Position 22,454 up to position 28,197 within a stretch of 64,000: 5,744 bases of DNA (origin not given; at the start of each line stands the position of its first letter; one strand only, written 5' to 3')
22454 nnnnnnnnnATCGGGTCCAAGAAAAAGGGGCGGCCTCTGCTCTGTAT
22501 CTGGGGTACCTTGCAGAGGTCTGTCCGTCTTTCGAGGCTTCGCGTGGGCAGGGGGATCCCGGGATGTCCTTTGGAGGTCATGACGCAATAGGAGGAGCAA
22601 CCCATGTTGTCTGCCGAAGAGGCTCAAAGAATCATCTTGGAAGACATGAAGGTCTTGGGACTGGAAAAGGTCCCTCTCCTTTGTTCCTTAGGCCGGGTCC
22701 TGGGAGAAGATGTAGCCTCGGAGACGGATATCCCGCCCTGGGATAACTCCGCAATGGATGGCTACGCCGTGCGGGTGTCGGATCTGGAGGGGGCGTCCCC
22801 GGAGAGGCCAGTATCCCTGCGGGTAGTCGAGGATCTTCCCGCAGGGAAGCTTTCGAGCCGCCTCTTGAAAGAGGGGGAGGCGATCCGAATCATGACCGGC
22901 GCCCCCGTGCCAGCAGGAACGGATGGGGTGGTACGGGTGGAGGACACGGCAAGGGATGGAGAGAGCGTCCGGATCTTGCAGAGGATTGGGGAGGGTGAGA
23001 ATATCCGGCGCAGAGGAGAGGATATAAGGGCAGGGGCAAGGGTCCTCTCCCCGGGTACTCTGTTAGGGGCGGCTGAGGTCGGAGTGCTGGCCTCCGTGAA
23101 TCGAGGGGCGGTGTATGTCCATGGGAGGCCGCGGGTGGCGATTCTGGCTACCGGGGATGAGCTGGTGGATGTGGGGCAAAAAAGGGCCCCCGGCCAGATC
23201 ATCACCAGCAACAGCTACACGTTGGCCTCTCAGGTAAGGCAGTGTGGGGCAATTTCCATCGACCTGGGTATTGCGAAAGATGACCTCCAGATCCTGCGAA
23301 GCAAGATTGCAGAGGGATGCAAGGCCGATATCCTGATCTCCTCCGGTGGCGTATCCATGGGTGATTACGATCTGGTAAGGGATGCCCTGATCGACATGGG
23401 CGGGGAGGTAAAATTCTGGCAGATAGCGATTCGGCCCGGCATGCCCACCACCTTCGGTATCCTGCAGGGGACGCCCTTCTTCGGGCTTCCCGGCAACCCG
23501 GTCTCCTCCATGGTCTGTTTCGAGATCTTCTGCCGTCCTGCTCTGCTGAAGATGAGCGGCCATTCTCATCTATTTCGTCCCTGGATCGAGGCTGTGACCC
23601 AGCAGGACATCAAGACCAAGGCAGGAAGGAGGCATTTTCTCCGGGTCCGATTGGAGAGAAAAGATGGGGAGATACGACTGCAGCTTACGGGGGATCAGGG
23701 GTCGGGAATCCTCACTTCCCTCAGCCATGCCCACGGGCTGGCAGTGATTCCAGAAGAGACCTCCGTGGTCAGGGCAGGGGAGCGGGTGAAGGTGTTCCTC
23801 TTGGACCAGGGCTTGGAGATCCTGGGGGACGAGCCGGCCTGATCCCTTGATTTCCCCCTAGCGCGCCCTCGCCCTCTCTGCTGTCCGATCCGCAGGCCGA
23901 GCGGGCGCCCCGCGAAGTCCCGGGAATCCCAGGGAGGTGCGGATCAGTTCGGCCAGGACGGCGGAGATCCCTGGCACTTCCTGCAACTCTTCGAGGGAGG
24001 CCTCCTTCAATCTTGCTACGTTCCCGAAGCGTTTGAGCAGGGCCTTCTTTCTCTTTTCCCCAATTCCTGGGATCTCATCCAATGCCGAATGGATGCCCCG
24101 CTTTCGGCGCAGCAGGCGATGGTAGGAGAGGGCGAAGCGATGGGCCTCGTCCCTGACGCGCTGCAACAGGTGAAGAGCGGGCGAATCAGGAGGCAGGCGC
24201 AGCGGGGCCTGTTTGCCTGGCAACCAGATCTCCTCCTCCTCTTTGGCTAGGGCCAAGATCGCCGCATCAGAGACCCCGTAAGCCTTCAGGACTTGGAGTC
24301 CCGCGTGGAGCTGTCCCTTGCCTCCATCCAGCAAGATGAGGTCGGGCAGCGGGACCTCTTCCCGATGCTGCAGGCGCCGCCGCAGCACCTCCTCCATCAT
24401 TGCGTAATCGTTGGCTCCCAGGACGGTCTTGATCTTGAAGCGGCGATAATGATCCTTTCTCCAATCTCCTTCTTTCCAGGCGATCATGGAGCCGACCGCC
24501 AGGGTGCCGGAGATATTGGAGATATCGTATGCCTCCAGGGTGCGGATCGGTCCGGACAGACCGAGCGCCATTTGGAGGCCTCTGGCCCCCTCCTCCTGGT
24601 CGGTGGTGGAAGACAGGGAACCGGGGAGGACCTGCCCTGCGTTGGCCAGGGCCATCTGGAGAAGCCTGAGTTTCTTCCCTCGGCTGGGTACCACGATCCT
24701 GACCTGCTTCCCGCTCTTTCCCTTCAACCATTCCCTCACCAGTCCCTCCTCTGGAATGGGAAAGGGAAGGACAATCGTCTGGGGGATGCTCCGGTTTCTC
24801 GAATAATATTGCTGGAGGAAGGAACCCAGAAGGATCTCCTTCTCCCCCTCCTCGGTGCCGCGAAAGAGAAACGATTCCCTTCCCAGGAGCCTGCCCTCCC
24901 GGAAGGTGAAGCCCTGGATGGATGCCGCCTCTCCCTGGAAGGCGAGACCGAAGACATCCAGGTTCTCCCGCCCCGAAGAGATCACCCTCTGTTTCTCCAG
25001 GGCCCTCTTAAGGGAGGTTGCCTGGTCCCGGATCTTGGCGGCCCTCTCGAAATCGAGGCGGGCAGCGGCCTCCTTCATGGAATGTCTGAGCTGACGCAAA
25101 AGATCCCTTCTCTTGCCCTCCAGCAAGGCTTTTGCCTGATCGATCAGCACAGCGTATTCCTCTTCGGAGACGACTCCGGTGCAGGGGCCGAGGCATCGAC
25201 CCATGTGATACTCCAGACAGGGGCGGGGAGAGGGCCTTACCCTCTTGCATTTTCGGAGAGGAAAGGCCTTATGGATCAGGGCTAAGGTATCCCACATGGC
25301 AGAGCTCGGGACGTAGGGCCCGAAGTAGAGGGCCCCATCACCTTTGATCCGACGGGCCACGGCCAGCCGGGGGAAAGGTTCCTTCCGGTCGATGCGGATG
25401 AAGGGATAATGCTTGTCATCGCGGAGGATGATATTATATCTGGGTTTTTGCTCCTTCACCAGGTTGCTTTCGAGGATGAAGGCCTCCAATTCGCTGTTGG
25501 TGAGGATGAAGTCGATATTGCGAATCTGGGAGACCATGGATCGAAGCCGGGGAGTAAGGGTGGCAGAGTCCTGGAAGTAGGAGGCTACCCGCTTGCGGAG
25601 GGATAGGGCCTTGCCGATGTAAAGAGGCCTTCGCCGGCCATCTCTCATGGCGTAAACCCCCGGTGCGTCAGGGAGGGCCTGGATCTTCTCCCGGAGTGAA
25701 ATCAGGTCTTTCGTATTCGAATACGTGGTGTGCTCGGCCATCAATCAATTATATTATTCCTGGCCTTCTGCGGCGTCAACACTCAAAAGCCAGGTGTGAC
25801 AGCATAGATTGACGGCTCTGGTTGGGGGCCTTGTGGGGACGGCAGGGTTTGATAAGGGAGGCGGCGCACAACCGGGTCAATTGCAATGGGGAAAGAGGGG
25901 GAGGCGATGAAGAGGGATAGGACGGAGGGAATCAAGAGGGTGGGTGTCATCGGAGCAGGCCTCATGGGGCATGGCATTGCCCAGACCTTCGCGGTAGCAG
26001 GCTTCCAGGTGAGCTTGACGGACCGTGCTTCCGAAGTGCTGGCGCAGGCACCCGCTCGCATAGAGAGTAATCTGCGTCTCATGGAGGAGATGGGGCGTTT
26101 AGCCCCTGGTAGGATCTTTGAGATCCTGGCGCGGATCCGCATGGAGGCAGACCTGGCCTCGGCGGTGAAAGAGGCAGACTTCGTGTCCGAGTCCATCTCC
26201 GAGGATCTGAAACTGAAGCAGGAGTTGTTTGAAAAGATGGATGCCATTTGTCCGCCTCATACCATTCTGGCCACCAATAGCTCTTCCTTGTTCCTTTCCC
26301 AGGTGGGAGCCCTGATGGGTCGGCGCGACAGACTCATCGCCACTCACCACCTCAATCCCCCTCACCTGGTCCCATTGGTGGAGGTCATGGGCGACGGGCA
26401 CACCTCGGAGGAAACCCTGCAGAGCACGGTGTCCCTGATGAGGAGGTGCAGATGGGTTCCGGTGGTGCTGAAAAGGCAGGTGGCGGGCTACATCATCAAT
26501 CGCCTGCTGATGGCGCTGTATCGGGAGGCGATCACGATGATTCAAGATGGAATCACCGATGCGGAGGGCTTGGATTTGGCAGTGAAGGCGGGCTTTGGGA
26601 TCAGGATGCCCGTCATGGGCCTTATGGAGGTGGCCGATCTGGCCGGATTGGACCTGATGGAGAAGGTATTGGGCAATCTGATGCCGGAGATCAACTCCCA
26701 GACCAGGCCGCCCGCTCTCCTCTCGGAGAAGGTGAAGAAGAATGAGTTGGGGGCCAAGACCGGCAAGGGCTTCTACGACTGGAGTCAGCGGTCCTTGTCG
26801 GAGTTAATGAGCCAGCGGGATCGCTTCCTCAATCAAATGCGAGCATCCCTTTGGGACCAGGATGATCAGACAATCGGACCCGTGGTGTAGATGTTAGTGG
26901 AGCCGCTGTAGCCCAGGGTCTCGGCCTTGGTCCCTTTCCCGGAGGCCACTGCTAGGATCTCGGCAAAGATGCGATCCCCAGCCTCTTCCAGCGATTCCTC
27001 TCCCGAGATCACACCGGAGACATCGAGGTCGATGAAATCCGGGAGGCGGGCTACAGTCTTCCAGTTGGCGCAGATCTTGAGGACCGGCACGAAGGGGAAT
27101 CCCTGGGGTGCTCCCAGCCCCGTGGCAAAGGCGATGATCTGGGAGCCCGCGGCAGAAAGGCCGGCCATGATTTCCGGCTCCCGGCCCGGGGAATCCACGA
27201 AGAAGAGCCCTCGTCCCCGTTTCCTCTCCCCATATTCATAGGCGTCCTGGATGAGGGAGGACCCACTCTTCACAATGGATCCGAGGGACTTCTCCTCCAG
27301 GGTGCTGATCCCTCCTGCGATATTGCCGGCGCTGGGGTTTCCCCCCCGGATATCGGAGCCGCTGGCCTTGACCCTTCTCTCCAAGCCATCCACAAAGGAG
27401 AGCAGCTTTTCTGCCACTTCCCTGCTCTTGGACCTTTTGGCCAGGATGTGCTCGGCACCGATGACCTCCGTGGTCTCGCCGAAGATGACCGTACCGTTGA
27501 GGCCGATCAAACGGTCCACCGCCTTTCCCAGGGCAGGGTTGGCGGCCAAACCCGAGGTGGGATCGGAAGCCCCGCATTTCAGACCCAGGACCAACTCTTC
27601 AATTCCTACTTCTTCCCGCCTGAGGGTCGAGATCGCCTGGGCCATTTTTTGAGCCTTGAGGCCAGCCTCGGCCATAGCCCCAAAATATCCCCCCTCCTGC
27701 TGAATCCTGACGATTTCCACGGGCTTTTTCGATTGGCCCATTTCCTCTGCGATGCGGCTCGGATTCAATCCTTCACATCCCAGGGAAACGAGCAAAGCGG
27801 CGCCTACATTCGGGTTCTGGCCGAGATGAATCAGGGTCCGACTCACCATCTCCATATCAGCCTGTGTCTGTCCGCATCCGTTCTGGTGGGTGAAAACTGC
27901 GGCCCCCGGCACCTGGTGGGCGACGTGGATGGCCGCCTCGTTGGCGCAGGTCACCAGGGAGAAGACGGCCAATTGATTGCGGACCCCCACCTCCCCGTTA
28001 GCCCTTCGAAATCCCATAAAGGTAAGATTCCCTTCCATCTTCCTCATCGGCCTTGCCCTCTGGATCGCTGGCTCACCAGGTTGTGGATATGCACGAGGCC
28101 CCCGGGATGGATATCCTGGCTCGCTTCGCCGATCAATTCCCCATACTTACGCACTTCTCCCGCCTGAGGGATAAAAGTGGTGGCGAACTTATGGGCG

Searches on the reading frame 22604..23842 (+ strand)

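Call 20: search_protein_families(library=pfam, proteins=[window:22604-23842:+], max_evalue=0.0001)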
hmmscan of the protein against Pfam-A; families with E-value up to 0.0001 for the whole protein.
window:22604-23842:+ (412 aa): 3 families
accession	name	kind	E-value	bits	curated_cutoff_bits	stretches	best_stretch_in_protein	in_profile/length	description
PF03453.22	MoeA_N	-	2.9e-49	167.2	30.8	1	3-165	2-159/160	MoeA N-terminal region (domain I and II)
PF00994.29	MoCF_biosynth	-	1.5e-29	103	26.6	1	179-315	1-143/144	Probable molybdopterin binding domain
PF03454.20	MoeA_C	-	1.8e-19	70.2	22.1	1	330-400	2-72/72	MoeA C-terminal region (domain IV)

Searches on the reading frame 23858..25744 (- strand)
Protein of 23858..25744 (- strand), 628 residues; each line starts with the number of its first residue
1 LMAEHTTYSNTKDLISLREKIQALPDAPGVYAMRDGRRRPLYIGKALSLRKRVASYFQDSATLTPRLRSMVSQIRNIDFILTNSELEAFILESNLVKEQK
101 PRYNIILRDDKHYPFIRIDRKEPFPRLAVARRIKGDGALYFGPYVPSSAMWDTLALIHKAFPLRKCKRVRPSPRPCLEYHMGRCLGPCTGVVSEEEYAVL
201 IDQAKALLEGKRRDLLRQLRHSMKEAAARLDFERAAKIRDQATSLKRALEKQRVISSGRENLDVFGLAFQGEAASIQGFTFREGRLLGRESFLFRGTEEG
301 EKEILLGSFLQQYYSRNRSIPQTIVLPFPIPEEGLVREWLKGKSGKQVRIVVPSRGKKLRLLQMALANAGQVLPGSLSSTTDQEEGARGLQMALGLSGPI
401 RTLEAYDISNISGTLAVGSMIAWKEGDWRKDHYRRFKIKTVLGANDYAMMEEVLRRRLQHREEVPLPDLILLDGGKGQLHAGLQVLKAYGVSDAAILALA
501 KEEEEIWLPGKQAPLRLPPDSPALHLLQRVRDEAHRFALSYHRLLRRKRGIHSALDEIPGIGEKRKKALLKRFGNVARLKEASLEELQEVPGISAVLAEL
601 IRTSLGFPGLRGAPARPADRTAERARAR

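Call 20: search_protein_families(library=pfam, proteins=[window:23858-25744:-], max_evalue=0.0001)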
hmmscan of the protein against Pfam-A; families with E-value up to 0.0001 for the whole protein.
window:23858-25744:- (628 aa): 6 families
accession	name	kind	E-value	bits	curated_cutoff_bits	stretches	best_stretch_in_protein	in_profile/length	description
PF08459.17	UvrC_RNaseH_dom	-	2.4e-50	170.9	22.3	1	392-538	2-158/159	UvrC RNAse H endonuclease domain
PF22920.2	UvrC_RNaseH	-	2.3e-33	115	24.3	1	261-373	1-113/116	UvrC Ribonuclease H-like domain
PF14520.12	HHH_5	-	5.2e-11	43.3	27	1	554-602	3-52/57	Helix-hairpin-helix domain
PF12826.13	HHH_2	-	3.7e-09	37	27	1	558-603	8-53/64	Helix-hairpin-helix motif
PF02151.25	UVR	-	1.3e-08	34.8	21.5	1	215-247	3-35/36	UvrB/uvrC motif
PF00633.29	HHH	-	6.2e-07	29.4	24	0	578-602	4-28/30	Helix-hairpin-helix motif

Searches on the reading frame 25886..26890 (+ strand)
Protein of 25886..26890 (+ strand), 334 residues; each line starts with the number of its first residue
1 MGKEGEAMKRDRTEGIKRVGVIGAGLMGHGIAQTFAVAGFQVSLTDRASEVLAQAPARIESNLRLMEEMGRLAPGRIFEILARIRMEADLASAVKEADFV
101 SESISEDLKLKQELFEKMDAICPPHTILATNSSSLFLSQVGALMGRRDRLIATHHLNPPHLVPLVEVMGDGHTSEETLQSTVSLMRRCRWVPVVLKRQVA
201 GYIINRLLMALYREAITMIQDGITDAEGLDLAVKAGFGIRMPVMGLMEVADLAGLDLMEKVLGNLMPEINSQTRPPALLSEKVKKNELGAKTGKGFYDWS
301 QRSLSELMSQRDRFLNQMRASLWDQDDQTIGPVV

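Call 87: search_protein_families(library=pfam, proteins=[window:25886-26890:+], max_evalue=0.001)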
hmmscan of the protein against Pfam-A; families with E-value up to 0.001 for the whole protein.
window:25886-26890:+ (334 aa): 5 families
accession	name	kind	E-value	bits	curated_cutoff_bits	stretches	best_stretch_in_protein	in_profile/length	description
PF02737.24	3HCDH_N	-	1.3e-54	185.3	22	1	19-196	2-178/180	3-hydroxyacyl-CoA dehydrogenase, NAD binding domain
PF00725.27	3HCDH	-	1.1e-22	80.8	22.1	1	201-299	1-97/97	3-hydroxyacyl-CoA dehydrogenase, C-terminal domain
PF03446.21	NAD_binding_2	-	1e-05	26.1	21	1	18-115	1-74/161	NAD binding domain of 6-phosphogluconate dehydrogenase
PF01210.29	NAD_Gly3P_dh_N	-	0.00042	20.7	23.1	0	19-129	2-100/158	NAD-dependent glycerol-3-phosphate dehydrogenase N-terminus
PF03807.23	F420_oxidored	-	0.00076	20.5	21.6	0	18-84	1-46/94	NADP oxidoreductase coenzyme F420-dependent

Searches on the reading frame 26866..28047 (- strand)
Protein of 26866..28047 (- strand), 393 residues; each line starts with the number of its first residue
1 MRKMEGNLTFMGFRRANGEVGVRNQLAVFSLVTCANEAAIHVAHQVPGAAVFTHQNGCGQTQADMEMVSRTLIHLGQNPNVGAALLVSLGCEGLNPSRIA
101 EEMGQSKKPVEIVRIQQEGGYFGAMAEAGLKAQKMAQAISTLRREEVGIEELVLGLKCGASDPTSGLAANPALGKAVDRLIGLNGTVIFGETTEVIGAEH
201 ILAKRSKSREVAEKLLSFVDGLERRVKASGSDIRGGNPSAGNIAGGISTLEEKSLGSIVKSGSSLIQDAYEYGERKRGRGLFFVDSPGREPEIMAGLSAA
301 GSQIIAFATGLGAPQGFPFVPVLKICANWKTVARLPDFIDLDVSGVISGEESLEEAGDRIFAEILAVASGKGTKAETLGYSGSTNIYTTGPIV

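Call 87: search_protein_families(library=pfam, proteins=[window:26866-28047:-], max_evalue=0.001)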
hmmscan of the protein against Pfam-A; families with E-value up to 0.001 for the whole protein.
window:26866-28047:- (393 aa): 2 families
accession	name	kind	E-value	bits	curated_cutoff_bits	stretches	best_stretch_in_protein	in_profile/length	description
PF20629.2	GD_AH_C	-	1.2e-83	280.6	26.8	1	150-381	2-232/242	D-galactarate/Altronate dehydratase, C-terminal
PF04295.18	GD_AH_second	-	1.3e-35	122.9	27.3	1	12-139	1-135/136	D-galactarate dehydratase/Altronate hydrolase, second domain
